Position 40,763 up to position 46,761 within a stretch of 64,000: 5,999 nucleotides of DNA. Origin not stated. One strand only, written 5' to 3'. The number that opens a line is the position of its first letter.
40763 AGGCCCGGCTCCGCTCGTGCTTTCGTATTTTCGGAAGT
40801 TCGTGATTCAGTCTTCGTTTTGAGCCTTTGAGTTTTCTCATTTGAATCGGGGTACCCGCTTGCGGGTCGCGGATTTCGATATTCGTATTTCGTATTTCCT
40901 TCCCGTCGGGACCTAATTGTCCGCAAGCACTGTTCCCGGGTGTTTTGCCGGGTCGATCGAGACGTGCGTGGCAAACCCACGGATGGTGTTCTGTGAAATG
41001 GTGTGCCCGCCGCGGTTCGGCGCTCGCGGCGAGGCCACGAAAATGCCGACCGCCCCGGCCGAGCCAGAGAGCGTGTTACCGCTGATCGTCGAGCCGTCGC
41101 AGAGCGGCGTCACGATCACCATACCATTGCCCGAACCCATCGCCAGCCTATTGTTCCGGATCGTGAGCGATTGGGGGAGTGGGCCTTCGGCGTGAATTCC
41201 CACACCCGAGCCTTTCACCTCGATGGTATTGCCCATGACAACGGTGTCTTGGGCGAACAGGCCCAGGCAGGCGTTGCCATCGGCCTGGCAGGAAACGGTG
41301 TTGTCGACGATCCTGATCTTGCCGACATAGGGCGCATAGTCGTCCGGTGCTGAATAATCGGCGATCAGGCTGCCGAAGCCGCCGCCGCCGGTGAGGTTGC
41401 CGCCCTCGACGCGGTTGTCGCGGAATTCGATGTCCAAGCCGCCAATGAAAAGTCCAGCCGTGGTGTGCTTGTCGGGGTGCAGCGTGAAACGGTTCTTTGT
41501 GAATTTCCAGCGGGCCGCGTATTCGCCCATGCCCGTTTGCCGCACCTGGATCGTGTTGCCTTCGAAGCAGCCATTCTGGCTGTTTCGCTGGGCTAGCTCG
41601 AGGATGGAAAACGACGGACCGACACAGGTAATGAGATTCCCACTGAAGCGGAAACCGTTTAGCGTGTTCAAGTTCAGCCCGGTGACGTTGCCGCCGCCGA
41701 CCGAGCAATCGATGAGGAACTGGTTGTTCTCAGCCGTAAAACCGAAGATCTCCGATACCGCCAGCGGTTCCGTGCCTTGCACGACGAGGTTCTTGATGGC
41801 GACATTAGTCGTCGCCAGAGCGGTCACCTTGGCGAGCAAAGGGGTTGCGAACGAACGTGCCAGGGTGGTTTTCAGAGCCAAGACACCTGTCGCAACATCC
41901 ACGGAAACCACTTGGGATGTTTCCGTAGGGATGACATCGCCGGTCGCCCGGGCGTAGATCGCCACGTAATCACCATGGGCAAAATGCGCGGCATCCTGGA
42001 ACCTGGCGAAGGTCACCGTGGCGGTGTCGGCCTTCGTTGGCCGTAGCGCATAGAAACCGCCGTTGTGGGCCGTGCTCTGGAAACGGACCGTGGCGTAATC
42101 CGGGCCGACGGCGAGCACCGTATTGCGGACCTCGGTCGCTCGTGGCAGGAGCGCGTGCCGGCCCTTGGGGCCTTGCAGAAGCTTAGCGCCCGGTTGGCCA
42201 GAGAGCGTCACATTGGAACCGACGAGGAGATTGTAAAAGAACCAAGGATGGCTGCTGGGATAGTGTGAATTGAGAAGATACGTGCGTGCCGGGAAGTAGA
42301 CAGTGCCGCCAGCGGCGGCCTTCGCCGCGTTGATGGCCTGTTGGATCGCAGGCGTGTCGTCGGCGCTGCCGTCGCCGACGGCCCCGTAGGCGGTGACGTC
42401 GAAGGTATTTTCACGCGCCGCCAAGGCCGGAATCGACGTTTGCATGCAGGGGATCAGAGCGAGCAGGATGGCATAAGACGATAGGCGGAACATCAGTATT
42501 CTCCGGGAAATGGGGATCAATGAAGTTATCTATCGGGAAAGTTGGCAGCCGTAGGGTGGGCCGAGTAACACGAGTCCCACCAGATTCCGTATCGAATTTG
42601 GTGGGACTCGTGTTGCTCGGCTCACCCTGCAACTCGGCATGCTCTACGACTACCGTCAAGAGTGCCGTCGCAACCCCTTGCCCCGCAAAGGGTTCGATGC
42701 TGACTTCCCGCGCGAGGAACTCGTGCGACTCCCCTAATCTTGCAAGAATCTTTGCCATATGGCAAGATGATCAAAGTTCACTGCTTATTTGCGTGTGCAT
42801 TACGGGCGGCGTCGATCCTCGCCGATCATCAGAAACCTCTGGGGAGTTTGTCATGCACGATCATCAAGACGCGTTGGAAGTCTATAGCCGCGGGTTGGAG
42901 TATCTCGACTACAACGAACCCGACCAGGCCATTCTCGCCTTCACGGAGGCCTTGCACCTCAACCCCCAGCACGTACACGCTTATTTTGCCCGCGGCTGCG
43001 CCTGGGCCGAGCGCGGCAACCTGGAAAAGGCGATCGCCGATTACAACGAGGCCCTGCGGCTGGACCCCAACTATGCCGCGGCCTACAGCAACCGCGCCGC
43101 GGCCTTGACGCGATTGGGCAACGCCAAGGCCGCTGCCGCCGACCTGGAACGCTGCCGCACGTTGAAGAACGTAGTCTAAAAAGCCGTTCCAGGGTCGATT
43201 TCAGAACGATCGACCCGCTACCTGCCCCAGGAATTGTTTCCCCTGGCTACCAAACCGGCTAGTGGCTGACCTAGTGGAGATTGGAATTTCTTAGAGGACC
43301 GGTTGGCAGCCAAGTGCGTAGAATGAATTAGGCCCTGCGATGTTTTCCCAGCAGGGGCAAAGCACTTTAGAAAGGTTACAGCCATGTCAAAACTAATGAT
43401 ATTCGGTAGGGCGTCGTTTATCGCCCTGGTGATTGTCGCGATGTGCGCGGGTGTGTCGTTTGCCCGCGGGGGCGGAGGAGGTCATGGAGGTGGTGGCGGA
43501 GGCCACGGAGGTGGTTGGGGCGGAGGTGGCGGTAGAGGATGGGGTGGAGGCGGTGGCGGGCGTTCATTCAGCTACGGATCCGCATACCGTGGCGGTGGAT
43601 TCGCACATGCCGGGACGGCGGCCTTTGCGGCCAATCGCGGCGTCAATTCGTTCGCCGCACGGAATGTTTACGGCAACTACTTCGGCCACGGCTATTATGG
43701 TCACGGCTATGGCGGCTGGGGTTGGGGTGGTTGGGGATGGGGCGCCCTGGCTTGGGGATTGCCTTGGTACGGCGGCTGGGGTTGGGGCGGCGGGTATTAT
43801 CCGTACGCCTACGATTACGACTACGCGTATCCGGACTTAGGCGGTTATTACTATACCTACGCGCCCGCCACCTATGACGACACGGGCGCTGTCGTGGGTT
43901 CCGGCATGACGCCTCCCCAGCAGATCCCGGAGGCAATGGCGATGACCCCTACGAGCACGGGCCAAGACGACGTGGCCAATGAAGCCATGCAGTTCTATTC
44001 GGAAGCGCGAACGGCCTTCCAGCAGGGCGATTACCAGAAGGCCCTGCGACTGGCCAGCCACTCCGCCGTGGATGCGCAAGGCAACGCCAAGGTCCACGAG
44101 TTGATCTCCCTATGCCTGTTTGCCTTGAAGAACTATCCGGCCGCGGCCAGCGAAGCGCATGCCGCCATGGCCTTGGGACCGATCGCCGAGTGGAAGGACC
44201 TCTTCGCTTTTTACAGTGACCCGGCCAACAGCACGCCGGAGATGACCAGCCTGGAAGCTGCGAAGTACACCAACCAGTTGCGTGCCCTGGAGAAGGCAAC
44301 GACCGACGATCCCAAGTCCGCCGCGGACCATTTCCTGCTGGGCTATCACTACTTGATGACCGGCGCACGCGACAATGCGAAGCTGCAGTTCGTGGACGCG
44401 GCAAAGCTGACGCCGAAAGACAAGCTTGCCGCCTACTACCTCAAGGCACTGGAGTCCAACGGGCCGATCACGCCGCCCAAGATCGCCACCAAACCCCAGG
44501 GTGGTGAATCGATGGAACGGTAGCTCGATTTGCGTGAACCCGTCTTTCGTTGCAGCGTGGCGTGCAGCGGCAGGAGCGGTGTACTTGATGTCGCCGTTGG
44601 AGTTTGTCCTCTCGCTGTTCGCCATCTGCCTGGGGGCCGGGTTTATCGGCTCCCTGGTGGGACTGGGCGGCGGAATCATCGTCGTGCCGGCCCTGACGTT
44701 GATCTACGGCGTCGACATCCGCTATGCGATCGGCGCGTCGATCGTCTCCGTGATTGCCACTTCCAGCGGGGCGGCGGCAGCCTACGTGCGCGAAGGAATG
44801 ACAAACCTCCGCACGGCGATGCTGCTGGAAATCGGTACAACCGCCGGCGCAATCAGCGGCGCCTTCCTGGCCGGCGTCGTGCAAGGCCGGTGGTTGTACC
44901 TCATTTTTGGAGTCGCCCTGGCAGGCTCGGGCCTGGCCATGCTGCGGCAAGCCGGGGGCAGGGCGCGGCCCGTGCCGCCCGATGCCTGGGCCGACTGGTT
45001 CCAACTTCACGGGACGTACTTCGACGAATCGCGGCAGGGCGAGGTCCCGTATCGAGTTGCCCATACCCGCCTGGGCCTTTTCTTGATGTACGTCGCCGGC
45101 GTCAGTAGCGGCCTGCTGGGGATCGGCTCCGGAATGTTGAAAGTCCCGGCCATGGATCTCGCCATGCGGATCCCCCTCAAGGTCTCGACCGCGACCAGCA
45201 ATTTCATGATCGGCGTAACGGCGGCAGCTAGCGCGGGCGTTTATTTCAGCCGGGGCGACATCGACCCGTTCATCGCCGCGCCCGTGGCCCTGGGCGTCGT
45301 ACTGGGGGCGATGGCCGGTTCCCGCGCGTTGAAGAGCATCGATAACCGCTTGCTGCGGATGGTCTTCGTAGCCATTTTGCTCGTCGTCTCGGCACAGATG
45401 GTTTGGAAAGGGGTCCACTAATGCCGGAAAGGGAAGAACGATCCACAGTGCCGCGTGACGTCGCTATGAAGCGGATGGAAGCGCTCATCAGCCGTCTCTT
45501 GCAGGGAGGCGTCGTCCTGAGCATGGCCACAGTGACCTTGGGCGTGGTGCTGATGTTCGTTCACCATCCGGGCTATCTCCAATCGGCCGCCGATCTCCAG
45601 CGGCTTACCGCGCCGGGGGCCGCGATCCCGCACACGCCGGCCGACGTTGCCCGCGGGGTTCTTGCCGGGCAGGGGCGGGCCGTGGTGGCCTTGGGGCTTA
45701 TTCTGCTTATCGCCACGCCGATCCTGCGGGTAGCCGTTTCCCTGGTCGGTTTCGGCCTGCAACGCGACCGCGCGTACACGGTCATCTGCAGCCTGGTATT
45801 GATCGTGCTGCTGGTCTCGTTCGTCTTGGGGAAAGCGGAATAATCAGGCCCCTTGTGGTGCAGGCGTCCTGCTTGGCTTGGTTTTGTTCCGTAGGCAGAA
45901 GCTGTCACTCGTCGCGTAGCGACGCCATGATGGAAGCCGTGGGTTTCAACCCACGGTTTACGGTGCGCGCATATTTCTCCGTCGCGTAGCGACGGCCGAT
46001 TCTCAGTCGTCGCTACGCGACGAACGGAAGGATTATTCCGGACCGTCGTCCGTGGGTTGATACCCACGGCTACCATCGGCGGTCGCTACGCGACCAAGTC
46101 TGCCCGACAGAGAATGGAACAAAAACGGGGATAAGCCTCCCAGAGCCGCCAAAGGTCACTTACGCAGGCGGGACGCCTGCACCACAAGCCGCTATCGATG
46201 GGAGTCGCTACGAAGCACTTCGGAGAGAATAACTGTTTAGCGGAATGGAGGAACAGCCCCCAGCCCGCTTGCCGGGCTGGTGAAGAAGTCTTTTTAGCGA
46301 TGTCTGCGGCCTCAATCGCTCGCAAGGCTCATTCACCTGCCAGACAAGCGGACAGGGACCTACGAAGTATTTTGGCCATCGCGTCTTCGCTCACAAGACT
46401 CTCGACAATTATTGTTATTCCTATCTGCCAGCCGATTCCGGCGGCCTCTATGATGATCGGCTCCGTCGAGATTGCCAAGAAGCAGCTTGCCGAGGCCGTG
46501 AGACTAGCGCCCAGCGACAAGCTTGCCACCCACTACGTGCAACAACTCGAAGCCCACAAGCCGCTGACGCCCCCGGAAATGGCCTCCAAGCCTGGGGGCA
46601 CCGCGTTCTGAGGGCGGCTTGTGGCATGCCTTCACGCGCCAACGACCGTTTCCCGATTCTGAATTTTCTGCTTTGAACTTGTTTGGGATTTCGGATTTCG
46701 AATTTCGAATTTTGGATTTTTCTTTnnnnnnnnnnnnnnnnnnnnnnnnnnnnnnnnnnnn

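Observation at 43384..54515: Paralog family of secreted Gly/His/Trp/Tyr-rich proteins with a conserved TPR-like C-terminal domain (three full copies + one fragment)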

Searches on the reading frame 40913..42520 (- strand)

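Call 9: search_protein_families(library=pfam, proteins=[window:40913-42520:-], max_evalue=0.001)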
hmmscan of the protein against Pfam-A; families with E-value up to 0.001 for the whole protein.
window:40913-42520:- (535 aa): 3 families
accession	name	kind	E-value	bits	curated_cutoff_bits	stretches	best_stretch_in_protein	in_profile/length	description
PF12708.12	Pect-lyase_RHGA_epim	-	4e-12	46.8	27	1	40-87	2-50/213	Rhamnogalacturonase A/epimerase, pectate lyase-like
PF13229.12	Beta_helix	-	2e-06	28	25.9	1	354-497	23-146/158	Right handed beta helix region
PF05048.19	NosD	-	0.00022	21.2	23.6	0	422-514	67-147/212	Periplasmic copper-binding protein (NosD)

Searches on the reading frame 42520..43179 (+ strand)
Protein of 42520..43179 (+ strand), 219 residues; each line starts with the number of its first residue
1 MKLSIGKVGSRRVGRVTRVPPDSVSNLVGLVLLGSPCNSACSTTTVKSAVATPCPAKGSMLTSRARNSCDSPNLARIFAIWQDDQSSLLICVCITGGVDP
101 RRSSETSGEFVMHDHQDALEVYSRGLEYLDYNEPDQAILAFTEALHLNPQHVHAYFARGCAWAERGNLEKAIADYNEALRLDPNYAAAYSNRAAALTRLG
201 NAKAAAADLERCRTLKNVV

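Call 3: search_protein_families(library=pfam, proteins=[window:42520-43179:+], max_evalue=1)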
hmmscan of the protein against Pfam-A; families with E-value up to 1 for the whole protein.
window:42520-43179:+ (219 aa): 18 families
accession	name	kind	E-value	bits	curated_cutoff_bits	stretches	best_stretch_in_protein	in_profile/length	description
PF00515.34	TPR_1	-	4.5e-18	64.7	27.8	3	154-185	3-34/34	Tetratricopeptide repeat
PF07719.23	TPR_2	-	1.9e-15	56.1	27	3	154-185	3-34/34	Tetratricopeptide repeat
PF13414.12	TPR_11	-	2.2e-15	56.5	26.8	2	164-200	6-42/42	TPR repeat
PF13432.12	TPR_16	-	1.7e-11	44.8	32.7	2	122-185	1-64/65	Tetratricopeptide repeat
PF13181.12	TPR_8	-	1.4e-10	40.9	25.7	1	153-185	2-34/34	Tetratricopeptide repeat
PF13371.12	TPR_9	-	3.7e-10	40.1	35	2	164-212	7-55/73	Tetratricopeptide repeat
PF13431.12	TPR_17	-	1.4e-09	37.9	24.4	2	175-205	2-32/34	Tetratricopeptide repeat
PF13428.12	TPR_14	-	3.6e-06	27.6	23.5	2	164-194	13-43/44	Tetratricopeptide repeat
PF14559.12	TPR_19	-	2.4e-05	25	25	2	164-207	3-46/68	Tetratricopeptide repeat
PF13424.12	TPR_12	-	0.0011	19.5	30.1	2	164-215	15-74/77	Tetratricopeptide repeat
PF23914.1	TPR_CcmH_CycH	-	0.0032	17.7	42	1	131-203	29-101/158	Cytochrome c-type biogenesis protein H TPR domain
PF12569.14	NatA_aux_su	-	0.0039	16.6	33.3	1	131-205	205-277/515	N-terminal acetyltransferase A, auxiliary subunit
PF24575.1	TPR_Slam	-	0.01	16.7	35.2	1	155-206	50-101/104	Surface lipoprotein assembly modifier, N-terminal TPR repeats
PF13374.12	TPR_10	-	0.018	15.5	27.5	1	186-214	2-30/42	Tetratricopeptide repeat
PF03704.23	BTAD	-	0.026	15.3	22.1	1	142-214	52-124/146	Bacterial transcriptional activator domain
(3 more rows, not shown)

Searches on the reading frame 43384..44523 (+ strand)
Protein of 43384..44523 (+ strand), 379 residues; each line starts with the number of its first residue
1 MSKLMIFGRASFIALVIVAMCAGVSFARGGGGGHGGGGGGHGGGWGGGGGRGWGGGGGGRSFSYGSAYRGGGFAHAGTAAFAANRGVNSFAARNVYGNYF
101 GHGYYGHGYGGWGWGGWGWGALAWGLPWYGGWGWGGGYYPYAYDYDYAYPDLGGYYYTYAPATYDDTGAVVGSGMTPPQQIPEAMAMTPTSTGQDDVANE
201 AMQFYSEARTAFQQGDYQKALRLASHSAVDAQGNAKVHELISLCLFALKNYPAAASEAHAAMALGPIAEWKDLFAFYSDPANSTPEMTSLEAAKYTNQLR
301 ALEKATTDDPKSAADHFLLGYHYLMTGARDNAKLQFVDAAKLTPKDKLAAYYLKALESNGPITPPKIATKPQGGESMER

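Call 3: search_protein_families(library=pfam, proteins=[window:43384-44523:+], max_evalue=1)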
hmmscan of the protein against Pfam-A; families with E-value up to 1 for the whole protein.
window:43384-44523:+ (379 aa): 7 families
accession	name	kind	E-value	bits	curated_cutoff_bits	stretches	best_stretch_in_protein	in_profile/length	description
PF12895.13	ANAPC3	-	7.4e-06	26.6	27.2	2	205-254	27-75/82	Anaphase-promoting complex, cyclosome, subunit 3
PF13432.12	TPR_16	-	1e-05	26.3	32.7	1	205-258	1-53/65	Tetratricopeptide repeat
PF07719.23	TPR_2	-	0.0003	21.1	27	1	205-223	5-23/34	Tetratricopeptide repeat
PF14559.12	TPR_19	-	0.033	15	25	1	211-263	1-53/68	Tetratricopeptide repeat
PF23354.1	TPR_NUP160_120_M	-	0.12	12.1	27.2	0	307-352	32-77/265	NUP160/120 middle TPR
PF13431.12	TPR_17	-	0.3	11.9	24.4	0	302-327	2-27/34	Tetratricopeptide repeat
PF07219.19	HemY_N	-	0.78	10.3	31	0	201-238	59-95/107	HemY protein N-terminus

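Call 4: search_protein_families(library=ncbifam, proteins=[window:43384-44523:+], max_evalue=1)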
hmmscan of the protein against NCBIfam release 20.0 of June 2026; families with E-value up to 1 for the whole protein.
window:43384-44523:+ (379 aa): 7 families
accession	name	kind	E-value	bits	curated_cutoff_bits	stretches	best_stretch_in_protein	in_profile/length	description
NF040959.1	MamA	equivalog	1.3e-05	24.7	200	2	292-349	50-107/204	magnetosome protein MamA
TIGR02917.1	PEP_TPR_lipo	equivalog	7.9e-05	20.7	312.2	1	197-348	257-398/899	XrtA/PEP-CTERM system TPR-repeat protein PrsT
NF047507.1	TPR_BatC_Lepto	exception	0.00043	19.8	175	1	294-356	73-139/214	TPR repeat-containing protein BatC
TIGR02552.1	LcrH_SycD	equivalog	0.0035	17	104.8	1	199-261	16-78/136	SycD/LcrH family type III secretion system chaperone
TIGR02521.1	type_IV_pilW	equivalog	0.0047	16.5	154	1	290-346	42-98/234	type IV pilus biogenesis/stability protein PilW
NF033920.0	C39_PA2778_fam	equivalog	0.061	12.7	150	1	289-350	165-227/255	PA2778 family cysteine peptidase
NF052674.1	SAXB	equivalog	0.088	13.2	95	1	203-232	64-93/111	SoxAX-binding protein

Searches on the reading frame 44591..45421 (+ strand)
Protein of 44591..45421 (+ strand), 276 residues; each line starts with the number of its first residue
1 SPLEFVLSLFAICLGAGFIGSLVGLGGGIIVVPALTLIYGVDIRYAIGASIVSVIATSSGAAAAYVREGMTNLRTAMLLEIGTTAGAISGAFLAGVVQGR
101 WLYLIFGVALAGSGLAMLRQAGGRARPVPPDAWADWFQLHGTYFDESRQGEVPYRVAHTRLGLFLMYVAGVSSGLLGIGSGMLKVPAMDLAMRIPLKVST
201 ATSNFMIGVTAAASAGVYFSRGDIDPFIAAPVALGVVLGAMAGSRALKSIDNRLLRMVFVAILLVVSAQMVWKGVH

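Call 3: search_protein_families(library=pfam, proteins=[window:44591-45421:+], max_evalue=1)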
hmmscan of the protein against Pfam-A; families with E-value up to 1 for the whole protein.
window:44591-45421:+ (276 aa): 1 family
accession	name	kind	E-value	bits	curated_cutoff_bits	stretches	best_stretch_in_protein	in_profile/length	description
PF01925.25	TauE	-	2.8e-51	174.9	32.6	1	9-270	1-237/237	Sulfite exporter TauE/SafE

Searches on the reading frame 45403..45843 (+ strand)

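Call 3: search_protein_families(library=pfam, proteins=[window:45403-45843:+], max_evalue=1)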
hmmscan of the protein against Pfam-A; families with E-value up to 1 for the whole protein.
window:45403-45843:+ (146 aa): 1 family
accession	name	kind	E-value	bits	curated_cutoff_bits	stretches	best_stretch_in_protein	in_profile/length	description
PF07843.16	DUF1634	-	1.3e-26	93.1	27.5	1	29-141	1-102/102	Protein of unknown function (DUF1634)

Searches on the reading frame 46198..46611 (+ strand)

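Call 3: search_protein_families(library=pfam, proteins=[window:46198-46611:+], max_evalue=1)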
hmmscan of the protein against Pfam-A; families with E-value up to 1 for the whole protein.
window:46198-46611:+ (137 aa): 0 families

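Call 4: search_protein_families(library=ncbifam, proteins=[window:46198-46611:+], max_evalue=1)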
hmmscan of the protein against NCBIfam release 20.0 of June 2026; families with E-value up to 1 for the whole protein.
window:46198-46611:+ (137 aa): 1 family
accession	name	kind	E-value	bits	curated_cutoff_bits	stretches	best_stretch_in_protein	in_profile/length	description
NF033820.0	STM0539_fam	subfamily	0.083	12.6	50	1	33-97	10-70/141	STM0539 family protein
